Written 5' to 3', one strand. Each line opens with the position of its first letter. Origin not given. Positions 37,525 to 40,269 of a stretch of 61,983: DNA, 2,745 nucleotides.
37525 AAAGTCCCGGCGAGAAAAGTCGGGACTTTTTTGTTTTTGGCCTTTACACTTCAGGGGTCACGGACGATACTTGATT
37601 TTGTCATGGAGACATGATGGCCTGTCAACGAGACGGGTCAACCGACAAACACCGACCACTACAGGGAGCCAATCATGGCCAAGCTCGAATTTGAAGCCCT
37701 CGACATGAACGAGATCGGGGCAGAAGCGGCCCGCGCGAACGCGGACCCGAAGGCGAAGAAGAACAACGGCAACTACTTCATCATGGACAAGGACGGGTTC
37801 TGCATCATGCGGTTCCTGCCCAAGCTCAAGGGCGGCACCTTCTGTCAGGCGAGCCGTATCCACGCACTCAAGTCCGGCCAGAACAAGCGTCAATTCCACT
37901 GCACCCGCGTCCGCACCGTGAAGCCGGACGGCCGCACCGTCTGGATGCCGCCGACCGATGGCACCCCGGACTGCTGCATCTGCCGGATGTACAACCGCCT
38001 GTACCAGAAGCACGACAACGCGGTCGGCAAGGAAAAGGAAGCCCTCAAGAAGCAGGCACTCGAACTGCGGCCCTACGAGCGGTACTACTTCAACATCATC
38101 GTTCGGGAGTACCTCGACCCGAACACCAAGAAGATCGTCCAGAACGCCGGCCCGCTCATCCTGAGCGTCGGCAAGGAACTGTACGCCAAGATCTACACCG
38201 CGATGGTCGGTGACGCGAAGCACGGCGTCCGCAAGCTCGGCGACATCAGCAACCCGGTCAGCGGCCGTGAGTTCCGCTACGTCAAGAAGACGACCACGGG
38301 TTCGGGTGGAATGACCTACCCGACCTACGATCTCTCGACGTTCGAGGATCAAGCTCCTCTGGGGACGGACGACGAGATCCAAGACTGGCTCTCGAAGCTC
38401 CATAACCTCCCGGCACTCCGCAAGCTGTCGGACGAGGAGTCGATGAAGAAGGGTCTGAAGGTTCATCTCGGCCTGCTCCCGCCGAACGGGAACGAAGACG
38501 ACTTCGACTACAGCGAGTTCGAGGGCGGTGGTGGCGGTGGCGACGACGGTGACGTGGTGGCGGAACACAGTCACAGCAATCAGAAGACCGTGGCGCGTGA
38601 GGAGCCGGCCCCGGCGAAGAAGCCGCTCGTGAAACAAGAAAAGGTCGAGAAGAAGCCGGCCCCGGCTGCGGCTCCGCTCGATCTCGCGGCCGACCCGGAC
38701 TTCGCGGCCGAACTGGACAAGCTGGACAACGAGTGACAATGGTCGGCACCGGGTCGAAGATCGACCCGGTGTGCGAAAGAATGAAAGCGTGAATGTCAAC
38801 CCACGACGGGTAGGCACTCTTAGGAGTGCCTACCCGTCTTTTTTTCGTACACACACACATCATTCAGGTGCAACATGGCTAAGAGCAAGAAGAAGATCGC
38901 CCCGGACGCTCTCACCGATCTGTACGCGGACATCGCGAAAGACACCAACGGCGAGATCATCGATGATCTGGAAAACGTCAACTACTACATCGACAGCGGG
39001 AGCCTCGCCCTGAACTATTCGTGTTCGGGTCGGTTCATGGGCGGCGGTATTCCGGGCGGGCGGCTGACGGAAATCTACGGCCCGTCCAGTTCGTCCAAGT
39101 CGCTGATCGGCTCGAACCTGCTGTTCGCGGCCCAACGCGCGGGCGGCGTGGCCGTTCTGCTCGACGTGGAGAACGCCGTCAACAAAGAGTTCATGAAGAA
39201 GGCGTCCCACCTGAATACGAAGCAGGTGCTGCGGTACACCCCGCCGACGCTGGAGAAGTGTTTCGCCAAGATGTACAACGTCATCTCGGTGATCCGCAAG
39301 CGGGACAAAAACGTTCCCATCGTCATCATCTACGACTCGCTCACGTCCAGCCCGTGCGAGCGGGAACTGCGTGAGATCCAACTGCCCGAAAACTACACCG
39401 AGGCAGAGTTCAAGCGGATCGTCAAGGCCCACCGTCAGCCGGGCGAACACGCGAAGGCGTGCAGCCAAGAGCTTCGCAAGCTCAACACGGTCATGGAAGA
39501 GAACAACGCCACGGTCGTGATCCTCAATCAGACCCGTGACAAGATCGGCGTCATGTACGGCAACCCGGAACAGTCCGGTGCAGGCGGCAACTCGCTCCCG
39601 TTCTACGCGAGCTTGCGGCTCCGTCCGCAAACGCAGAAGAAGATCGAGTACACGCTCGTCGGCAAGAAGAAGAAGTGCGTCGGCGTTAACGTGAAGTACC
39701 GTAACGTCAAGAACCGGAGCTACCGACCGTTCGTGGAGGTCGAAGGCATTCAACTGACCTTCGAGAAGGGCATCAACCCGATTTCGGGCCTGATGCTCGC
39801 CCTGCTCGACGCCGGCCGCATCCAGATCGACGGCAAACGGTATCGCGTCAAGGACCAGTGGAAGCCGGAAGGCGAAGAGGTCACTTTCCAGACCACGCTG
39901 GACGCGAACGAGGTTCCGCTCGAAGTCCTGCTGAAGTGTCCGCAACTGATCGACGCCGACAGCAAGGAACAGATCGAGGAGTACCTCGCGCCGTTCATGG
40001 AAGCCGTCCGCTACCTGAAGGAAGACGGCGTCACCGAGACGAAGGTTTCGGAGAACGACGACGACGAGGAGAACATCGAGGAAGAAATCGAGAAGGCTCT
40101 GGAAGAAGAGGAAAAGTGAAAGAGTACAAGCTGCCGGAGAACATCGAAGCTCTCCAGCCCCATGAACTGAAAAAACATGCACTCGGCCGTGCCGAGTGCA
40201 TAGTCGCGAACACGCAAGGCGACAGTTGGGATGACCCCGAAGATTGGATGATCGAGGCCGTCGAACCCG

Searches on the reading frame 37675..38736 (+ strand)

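Call 11: search_protein_families(library=phrogs, proteins=[window:37675-38736:+], max_evalue=0.001)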
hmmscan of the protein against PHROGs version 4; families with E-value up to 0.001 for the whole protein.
window:37675-38736:+ (353 aa): 2 families
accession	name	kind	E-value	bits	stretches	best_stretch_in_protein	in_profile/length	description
phrog_1192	-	DNA, RNA and nucleotide metabolism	1.7e-15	58.3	1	10-349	4-325/326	single strand DNA binding protein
phrog_224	-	DNA, RNA and nucleotide metabolism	5.6e-08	34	1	86-259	93-239/318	single strand DNA binding protein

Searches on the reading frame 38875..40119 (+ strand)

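Call 11: search_protein_families(library=phrogs, proteins=[window:38875-40119:+], max_evalue=0.001)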
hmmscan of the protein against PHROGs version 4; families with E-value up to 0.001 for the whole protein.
window:38875-40119:+ (414 aa): 3 families
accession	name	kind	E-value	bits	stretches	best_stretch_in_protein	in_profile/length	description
phrog_97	-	other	1.1e-55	190.7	2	1-268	1-267/506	UvsX-like recombinase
phrog_8337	-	DNA, RNA and nucleotide metabolism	1.5e-24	87.8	1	52-274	58-263/273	DNA repair protein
phrog_9666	-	unknown function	4.3e-23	82.4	2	83-313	494-722/779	-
